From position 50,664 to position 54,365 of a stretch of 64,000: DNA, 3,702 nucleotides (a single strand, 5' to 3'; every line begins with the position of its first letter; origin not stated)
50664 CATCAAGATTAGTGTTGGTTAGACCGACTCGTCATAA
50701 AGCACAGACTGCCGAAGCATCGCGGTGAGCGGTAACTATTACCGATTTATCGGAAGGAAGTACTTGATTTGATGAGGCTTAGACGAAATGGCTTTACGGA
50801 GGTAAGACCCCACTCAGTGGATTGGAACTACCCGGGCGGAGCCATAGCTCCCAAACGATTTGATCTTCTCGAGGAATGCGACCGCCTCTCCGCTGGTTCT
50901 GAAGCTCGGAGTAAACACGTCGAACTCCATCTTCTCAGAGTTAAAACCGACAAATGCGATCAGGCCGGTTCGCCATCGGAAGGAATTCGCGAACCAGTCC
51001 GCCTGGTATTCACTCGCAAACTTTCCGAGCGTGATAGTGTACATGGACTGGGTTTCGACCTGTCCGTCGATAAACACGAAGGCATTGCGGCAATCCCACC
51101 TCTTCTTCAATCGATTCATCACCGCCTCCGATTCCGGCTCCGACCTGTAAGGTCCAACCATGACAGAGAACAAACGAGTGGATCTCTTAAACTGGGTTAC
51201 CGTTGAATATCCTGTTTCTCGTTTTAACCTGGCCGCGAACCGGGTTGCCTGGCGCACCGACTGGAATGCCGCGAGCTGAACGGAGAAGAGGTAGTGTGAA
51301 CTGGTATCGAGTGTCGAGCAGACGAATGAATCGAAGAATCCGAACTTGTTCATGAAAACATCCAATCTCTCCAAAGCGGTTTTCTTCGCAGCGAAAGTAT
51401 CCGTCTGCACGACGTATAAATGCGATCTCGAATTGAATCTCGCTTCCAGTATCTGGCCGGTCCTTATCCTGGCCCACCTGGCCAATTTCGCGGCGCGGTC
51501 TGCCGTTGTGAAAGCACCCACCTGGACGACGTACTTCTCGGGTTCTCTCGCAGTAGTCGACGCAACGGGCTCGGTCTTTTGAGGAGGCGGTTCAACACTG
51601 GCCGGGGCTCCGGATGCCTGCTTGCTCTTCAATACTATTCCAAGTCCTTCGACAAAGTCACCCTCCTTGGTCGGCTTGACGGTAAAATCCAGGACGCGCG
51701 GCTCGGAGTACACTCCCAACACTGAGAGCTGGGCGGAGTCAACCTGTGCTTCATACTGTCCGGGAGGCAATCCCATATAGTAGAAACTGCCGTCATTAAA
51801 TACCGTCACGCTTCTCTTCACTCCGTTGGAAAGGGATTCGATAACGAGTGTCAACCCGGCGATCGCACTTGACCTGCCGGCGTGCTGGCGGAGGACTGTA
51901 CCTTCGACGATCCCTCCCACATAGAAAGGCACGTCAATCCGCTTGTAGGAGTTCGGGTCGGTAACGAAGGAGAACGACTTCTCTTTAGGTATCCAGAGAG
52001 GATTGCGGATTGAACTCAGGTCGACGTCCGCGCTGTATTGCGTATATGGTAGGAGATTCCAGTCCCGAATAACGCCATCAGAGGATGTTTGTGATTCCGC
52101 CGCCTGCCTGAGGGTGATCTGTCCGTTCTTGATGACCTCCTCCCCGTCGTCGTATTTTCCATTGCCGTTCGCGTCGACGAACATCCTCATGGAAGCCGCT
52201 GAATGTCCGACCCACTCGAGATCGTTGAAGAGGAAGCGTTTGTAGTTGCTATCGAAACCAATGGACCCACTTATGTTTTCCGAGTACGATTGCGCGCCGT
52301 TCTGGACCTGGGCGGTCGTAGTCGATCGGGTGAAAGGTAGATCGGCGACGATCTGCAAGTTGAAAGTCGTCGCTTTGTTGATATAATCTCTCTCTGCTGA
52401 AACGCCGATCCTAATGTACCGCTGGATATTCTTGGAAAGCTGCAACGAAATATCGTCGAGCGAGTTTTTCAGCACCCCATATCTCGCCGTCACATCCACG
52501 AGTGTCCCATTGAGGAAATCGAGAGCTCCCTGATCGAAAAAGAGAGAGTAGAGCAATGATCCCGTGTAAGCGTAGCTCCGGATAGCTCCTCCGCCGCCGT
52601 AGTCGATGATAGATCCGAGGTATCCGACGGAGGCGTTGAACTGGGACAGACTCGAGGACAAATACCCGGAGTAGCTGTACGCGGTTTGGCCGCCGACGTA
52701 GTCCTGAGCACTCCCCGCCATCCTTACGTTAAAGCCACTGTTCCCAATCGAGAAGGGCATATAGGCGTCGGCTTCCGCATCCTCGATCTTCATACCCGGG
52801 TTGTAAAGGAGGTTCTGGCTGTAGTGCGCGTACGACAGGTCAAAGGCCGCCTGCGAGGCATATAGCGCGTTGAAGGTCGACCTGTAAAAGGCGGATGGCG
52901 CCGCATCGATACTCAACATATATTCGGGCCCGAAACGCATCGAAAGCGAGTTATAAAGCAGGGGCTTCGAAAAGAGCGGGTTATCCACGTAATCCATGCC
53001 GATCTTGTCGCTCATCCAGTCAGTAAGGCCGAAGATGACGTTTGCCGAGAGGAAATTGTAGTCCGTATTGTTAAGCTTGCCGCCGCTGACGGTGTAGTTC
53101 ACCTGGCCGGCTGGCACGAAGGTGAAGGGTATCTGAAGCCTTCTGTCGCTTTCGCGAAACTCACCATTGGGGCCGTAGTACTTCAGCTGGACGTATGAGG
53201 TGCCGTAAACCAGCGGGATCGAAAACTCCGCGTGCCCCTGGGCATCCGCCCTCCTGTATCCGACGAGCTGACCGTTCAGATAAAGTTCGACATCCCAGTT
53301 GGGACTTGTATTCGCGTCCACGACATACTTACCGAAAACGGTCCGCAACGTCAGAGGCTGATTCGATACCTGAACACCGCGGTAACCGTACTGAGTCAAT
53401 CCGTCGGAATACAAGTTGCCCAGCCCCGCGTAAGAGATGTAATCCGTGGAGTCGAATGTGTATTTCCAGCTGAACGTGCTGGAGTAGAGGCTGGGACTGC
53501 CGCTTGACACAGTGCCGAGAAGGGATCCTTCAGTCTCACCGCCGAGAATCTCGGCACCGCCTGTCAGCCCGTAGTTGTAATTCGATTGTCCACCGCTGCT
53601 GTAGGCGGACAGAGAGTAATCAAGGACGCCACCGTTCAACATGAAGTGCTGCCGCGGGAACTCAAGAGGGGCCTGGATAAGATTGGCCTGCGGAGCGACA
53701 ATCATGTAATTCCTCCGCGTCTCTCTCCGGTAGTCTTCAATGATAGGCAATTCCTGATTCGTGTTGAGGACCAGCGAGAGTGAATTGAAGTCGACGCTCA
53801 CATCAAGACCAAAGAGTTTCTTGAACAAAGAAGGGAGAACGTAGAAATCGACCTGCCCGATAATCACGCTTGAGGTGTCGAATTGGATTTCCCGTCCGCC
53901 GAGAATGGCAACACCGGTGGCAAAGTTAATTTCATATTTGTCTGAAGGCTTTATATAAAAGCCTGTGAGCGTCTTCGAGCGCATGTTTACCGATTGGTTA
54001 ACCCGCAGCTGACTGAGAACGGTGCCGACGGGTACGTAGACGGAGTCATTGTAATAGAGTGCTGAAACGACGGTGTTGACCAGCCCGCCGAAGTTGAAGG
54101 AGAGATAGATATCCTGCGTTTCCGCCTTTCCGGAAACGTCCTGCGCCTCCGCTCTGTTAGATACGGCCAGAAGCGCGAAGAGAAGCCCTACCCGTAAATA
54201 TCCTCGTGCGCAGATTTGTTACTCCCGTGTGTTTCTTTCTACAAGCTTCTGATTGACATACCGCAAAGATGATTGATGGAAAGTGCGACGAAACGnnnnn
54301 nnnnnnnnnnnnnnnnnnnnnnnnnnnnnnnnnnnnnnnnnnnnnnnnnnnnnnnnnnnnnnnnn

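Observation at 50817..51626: Usher-like protein carries three C-terminal SPOR-like peptidoglycan-binding repeats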

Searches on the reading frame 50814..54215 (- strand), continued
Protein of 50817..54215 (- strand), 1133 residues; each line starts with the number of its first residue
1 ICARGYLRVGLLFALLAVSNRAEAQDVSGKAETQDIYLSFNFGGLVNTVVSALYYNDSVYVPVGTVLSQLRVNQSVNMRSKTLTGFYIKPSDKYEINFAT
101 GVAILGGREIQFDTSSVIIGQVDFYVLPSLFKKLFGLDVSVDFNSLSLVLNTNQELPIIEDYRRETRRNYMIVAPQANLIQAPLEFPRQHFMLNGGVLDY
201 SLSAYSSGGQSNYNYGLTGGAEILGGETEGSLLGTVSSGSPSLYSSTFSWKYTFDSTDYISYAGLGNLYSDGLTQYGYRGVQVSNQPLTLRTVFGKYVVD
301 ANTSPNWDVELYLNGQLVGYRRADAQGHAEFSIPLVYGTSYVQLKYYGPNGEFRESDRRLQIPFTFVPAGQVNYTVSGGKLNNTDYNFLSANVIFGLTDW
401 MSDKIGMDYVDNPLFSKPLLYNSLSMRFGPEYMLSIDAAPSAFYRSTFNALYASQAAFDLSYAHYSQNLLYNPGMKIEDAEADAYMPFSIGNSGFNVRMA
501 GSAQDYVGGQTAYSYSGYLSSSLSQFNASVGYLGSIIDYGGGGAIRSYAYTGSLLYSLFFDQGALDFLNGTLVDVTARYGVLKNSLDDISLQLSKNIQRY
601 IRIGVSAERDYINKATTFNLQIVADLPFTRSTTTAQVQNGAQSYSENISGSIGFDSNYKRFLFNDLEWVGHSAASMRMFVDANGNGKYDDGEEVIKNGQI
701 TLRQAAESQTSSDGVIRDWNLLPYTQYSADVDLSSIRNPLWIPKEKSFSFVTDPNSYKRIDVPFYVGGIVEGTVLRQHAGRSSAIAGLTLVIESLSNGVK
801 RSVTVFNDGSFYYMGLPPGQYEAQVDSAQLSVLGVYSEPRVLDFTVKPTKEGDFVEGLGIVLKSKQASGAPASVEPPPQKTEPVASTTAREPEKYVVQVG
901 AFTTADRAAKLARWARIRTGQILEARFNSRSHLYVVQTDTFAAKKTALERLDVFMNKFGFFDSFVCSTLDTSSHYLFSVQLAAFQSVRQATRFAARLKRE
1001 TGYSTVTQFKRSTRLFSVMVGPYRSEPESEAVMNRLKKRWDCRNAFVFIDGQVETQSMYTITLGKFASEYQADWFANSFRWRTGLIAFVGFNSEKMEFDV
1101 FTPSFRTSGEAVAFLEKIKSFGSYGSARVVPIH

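Call 20: fold_search(model_id=the predicted structure, library=pdb)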
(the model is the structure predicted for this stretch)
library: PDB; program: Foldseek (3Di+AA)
matches with E <= 10: 998; with E <= 0.001: 138
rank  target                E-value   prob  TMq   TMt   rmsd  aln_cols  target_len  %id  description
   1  9fw9_D                2.5e-31  1.00  0.37  0.58  10.3       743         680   12  Cryo-EM structure of the type 1 pilus assembly platform as part of the FimA-bound chaperone-usher pilus complex (FimDH (released 2025-06-04)
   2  3rfz_B                4.2e-31  1.00  0.36  0.49  18.4       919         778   12  Crystal structure of the FimD usher bound to its cognate FimC:FimH substrate (released 2011-06-01)
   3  9bog_D                7.9e-31  1.00  0.36  0.48  16.2       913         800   13  Structural basis for adhesin secretion by the outer-membrane usher in type 1 pili (released 2024-10-09)
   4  9fy9_D                2.7e-30  1.00  0.36  0.56   9.5       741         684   13  Cryo-EM structure of the type 1 chaperone-usher pilus FimD-tip complex (FimDHGFC) - Conformer 1 (released 2025-06-04)
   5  3rfz_E                6.5e-30  1.00  0.38  0.53  17.7       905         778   12  Crystal structure of the FimD usher bound to its cognate FimC:FimH substrate (released 2011-06-01)
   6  9fx8_D                1.4e-28  1.00  0.37  0.59   9.4       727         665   13  Cryo-EM structure of the FimI-bound type 1 pilus assembly platform complex - Local refinement (released 2025-06-04)
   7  9fxs_D                3.9e-28  1.00  0.37  0.59   9.5       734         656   13  Cryo-EM structure of the type 1 pilus complex including pilus rod and FimI-bound assembly platform after incorporation (released 2025-06-04)
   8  9fxb_D                9.6e-27  1.00  0.35  0.58   9.8       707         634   11  Cryo-EM structure of the type 1 pilus assembly platform as part of the FimI-bound chaperone-usher pilus complex (FimDH (released 2025-06-04)
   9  6e14_D                1.1e-26  1.00  0.36  0.48  16.7       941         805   13  Handover mechanism of the growing pilus by the bacterial outer membrane usher FimD (released 2018-10-17)
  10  7lhg_C                1.8e-25  1.00  0.34  0.45  16.5       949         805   14  Cryo-EM structure of E. coli P pilus tip assembly intermediate PapC-PapD-PapK-PapG in the first conformation (released 2021-08-11)
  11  7lhh_C                3.0e-21  1.00  0.35  0.46  11.1       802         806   14  Cryo-EM structure of E. coli P pilus tip assembly intermediate PapC-PapD-PapK-PapG in the second conformation (released 2021-08-11)
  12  6cd2_C                1.2e-18  1.00  0.29  0.42  16.4       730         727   11  Crystal structure of the PapC usher bound to the chaperone-adhesin PapD-PapG (released 2018-10-03)
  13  7lhi_C                8.0e-18  1.00  0.34  0.50  14.0       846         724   13  Cryo-EM structure of E. coli P pilus tip assembly intermediate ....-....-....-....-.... (released 2021-08-11)
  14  2vqi_B                7.9e-17  1.00  0.26  0.54  16.9       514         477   14  Structure of the P pilus usher (PapC) translocation pore (released 2008-05-27)
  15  2vqi_A                3.0e-15  1.00  0.23  0.48  19.1       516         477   13  Structure of the P pilus usher (PapC) translocation pore (released 2008-05-27)
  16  3ohn_B                6.4e-15  1.00  0.27  0.59  17.6       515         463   12  Crystal structure of the FimD translocation domain (released 2011-06-01)
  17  3ohn_A                1.8e-14  1.00  0.26  0.58  17.4       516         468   12  Crystal structure of the FimD translocation domain (released 2011-06-01)
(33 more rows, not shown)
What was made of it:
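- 52224..53666 (-): Outer-membrane beta-barrel (residues 184-664) with an internal plug sandwich (residues 293-362, window 53130-53339). Foldseek top hits are FimD 9fw9_D (E 2.5e-31), FimD 3rfz_B and PapC 7lhg_C, with the translocation pores 2vqi and 3ohn also matched (call 20).
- On Outer-membrane usher (Pfam PF00577; FimD/PapC type): Foldseek to FimD and PapC gives E 2.5e-31 to 1e-25 over 740-950 columns (call 20).
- Closest known: FimD / PapC outer-membrane ushers of classical chaperone-usher pili. Same: These are the top Foldseek hits, at E down to 2.5e-31 (call 20).
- Foldseek gives FimD and PapC at E 2.5e-31 to 1e-14 over 500-950 aligned columns (call 20). The best structural matches by many orders of magnitude are FimD and PapC, over the full length including the plug and terminal domains; porins and LptD score E 1e-6 or worse (call 20).
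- Tried and rejected: Porin or LptD-like identity: considered and rejected; those matches are 25 or more orders of magnitude weaker than the ushers (call 20).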

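Call 21: find_encoding_contigs(protein=P0001, flank=8000, max_places=3)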
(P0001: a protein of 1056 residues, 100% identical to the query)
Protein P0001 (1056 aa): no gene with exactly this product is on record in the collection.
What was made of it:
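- Tried and rejected: Exact contig lookup: the 1056-aa product (P0001) was not on record (call 21).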

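Call 22: find_encoding_contigs(protein=P0050, flank=8000, max_places=3)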
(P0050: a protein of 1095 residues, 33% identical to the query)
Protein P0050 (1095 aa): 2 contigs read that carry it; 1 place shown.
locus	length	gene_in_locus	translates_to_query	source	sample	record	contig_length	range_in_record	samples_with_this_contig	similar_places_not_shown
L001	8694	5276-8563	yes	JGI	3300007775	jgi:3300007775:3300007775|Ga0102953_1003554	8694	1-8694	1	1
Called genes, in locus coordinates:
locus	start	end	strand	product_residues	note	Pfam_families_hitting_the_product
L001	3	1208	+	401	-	PF07690:MFS_1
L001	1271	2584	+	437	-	PF02321:OEP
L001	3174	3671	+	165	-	PF14352:DUF4402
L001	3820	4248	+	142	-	-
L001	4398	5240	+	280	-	-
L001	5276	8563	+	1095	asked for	PF00691:OmpA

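Call 23: find_encoding_contigs(protein=P0017, flank=8000, max_places=2)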
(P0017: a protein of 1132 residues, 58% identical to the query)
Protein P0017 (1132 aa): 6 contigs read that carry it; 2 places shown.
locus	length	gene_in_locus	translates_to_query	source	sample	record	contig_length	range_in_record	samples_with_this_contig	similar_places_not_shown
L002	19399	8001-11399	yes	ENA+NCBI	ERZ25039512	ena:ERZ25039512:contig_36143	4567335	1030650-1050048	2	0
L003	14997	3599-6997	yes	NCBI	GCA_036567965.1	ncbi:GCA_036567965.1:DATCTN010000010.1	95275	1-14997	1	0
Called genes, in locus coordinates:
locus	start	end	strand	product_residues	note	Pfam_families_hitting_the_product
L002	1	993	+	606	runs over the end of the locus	PF01336:tRNA_anti-codon, PF00152:tRNA-synt_2, PF02938:GAD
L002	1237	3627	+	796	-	PF13802:Gal_mutarotas_2, PF01055:Glyco_hydro_31_2nd, PF21365:Glyco_hydro_31_3rd, PF17137:DUF5110 (weak)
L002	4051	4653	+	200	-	-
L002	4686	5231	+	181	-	PF14352:DUF4402 (weak)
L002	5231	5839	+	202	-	PF14352:DUF4402 (faint)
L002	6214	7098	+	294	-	PF14352:DUF4402 (faint)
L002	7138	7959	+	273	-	-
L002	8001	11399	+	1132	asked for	PF05036:SPOR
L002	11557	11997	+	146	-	-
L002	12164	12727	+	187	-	-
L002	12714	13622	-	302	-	PF01814:Hemerythrin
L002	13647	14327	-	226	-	PF02630:SCO1-SenC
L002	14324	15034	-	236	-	PF03781:FGE-sulfatase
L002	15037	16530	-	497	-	PF07731:Cu-oxidase_2 (faint), PF07732:Cu-oxidase_3, PF00034:Cytochrom_C, PF13442:Cytochrome_CBB3 (weak)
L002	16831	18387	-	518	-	PF04389:Peptidase_M28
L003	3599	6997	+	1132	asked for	PF05036:SPOR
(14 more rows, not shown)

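Call 24: find_encoding_contigs(protein=P0052, flank=8000, max_places=2)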
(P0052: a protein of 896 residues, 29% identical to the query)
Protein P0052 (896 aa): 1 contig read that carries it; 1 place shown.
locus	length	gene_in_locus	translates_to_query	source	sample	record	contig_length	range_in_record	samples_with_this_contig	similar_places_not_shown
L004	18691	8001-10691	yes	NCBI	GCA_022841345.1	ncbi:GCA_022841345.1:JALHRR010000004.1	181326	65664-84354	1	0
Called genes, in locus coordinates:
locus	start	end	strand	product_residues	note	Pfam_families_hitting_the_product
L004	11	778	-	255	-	-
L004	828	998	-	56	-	-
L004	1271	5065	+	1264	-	PF21722:Gly_rich_2, PF09134:Invasin_D3, PF21722:Gly_rich_2, PF18962:Por_Secre_tail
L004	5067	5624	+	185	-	-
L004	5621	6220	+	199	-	-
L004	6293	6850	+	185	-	-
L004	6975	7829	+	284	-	-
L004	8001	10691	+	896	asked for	PF00577:Usher (weak)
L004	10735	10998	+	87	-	-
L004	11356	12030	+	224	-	-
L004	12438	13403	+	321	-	PF00892:EamA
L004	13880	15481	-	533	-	PF04389:Peptidase_M28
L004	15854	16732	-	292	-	PF13593:SBF_like, PF01758:SBF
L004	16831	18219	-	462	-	-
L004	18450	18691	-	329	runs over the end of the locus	PF01118:Semialdhyde_dh, PF02774:Semialdhyde_dhC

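Call 25: find_encoding_contigs(protein=P0054, flank=8000, max_places=2)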
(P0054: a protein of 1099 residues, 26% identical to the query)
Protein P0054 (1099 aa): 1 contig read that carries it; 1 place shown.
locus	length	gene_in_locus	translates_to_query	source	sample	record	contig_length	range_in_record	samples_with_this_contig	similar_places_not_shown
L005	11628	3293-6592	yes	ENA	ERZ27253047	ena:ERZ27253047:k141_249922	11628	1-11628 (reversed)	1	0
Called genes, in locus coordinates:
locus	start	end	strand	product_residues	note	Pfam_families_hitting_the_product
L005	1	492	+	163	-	?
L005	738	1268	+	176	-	PF14352:DUF4402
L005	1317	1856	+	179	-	PF14352:DUF4402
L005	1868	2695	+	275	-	-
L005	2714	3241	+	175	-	PF14352:DUF4402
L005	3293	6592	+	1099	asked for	PF17210:SdrD_B (faint), PF13620:CarboxypepD_reg (weak), PF00691:OmpA, PF05036:SPOR (weak)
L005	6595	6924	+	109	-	-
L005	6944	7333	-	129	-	PF05336:rhaM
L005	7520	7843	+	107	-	PF03551:PadR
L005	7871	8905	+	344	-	PF04024:PspC, PF22571:LiaI-LiaF-TM_PspC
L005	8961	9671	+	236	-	-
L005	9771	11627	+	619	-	?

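Call 30: find_related_loci(query=A1, collection=genome_contigs, flank=6000)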
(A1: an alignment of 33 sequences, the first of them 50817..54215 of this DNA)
Query A1 (1133 aa) in genome_contigs; peptide patterns used: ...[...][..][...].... (x = any residue, [..] = any of these).
107 stretches matched a pattern; 96 encode a relative of the query (tblastn E <= 1e-3); the best 80 are kept; 80 distinct loci.
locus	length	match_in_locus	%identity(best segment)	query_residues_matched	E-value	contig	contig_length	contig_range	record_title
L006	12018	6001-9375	73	1-1132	0e+0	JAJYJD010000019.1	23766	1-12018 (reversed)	MAG: Bacteroidetes bacterium isolate DBS2-1.bin144 NODE_3705_length_23766_cov_2.539744, whole genome shotgun sequence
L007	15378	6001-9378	65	1-1130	0e+0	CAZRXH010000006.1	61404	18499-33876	MAG TPA_asm: uncultured Bacteroidota bacterium isolate SRP271791_co2_92 genome assembly, contig: NODE_37_length_61404_co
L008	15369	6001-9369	63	1-1132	0e+0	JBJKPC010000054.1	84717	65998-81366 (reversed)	MAG: Candidatus Kryptoniota bacterium isolate Bin_110 S1Ck127_3782216_flag_0_multi_21.0000_len_84717, whole genome shotg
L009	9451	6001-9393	62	1-1133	0e+0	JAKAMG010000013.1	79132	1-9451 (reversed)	MAG: Bacteroidetes bacterium isolate WY5.bin159 NODE_471_length_79132_cov_15.616442, whole genome shotgun sequence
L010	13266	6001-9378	61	1-1133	0e+0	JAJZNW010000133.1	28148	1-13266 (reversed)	MAG: Bacteroidetes bacterium isolate MAS4.bin38 NODE_1598_length_28148_cov_4.389601, whole genome shotgun sequence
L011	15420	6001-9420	62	1-1130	0e+0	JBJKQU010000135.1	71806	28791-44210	MAG: Candidatus Kryptoniota bacterium isolate Bin_42 S1Ck127_2426071_flag_0_multi_9.9987_len_71806, whole genome shotgun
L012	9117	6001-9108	65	1-1111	0e+0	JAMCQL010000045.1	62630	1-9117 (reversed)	MAG: Bacteroidetes bacterium isolate FK_Sedi_A_Bin.46 NODE_770_length_62630_cov_271.89, whole genome shotgun sequence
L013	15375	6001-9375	58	9-1130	0e+0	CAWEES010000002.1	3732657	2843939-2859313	MAG: uncultured Bacteroidetes bacterium isolate MFD01188.bin.1.46 genome assembly, contig: contig_4108, whole genome sho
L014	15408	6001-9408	56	5-1133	0e+0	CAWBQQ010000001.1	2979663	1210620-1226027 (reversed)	MAG: uncultured Bacteroidetes bacterium isolate MFD01828.bin.1.43 genome assembly, contig: contig_24171, whole genome sh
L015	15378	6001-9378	73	1-1132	0e+0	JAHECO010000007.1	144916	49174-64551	MAG: Candidatus Kryptoniota bacterium isolate Ww171 NODE_85_length_144916_cov_4.892427, whole genome shotgun sequence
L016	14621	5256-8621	62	1-1131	0e+0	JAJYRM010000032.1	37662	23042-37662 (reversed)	MAG: Bacteroidetes bacterium isolate DX1.bin11 NODE_1486_length_37662_cov_5.238044, whole genome shotgun sequence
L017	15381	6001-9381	53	10-1124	0e+0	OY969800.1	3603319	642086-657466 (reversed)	MAG: uncultured Bacteroidetes bacterium isolate MFD01476.bin.1.32 genome assembly, chromosome: 1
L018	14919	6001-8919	58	5-969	0e+0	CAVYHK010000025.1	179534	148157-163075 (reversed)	MAG: uncultured Bacteroidetes bacterium isolate MFD03726.bin.1.238 genome assembly, contig: contig_58264, whole genome s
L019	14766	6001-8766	66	1-931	0e+0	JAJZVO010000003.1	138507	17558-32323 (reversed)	MAG: Bacteroidetes bacterium isolate SKS5.bin54 NODE_146_length_138507_cov_2.514872, whole genome shotgun sequence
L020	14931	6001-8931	57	9-977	0e+0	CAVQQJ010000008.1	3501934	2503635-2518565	MAG: uncultured Bacteroidetes bacterium isolate MFD01476.bin.2.182 genome assembly, contig: contig_26507, whole genome s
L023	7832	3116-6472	30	32-1133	4e-155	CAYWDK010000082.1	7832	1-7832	MAG TPA_asm: uncultured Balneolaceae bacterium isolate SRP304980_co1_242 genome assembly, contig: NODE_7579_length_7832_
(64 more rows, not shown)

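Call 73: search_protein_representatives(alignment_id=A1)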
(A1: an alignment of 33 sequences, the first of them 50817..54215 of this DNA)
Query: 33 sequences, 1126 profile positions. Proteins with E-value up to 0.001 (for the whole library): 6771; up to 1e-10: 4219; up to 1e-30: 2599. The best 150 are listed.
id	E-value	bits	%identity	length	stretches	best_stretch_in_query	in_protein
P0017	0.0e+00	1667.0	-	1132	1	4-1126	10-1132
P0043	0.0e+00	1422.8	-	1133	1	6-1125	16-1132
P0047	0.0e+00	1213.7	-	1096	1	16-1126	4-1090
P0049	0.0e+00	1185.5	-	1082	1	2-1125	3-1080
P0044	0.0e+00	1168.5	-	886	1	25-869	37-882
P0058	0.0e+00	1122.7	-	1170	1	6-1073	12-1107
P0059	0.0e+00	1094.1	-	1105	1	21-1040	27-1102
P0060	0.0e+00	1069.4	-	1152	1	14-1125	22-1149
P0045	0.0e+00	1052.6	-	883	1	26-862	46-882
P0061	0.0e+00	1035.2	-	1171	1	8-1124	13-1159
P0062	0.0e+00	1034.4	-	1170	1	11-1125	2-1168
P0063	0.0e+00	1029.8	-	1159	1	25-1090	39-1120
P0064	0.0e+00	1028.3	-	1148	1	8-1067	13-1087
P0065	0.0e+00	1022.3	-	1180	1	8-1125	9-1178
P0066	0.0e+00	1020.9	-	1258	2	22-1122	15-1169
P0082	1.5e-284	963.3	-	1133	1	48-1124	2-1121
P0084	1.6e-283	959.9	-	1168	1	6-1108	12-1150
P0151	1.5e-230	784.5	-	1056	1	23-867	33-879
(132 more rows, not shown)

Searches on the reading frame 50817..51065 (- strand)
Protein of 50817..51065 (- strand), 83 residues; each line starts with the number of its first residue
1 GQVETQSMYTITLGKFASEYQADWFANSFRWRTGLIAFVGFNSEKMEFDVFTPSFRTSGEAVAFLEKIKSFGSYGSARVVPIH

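Call 6: search_protein_families(library=pfam, proteins=[window:50817-51065:-], max_evalue=10)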
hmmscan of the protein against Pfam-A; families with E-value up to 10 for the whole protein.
window:50817-51065:- (83 aa): 1 family
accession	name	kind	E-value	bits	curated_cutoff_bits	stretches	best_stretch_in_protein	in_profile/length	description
PF05036.18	SPOR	-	0.0016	19.1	21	1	9-71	5-68/76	SPOR domain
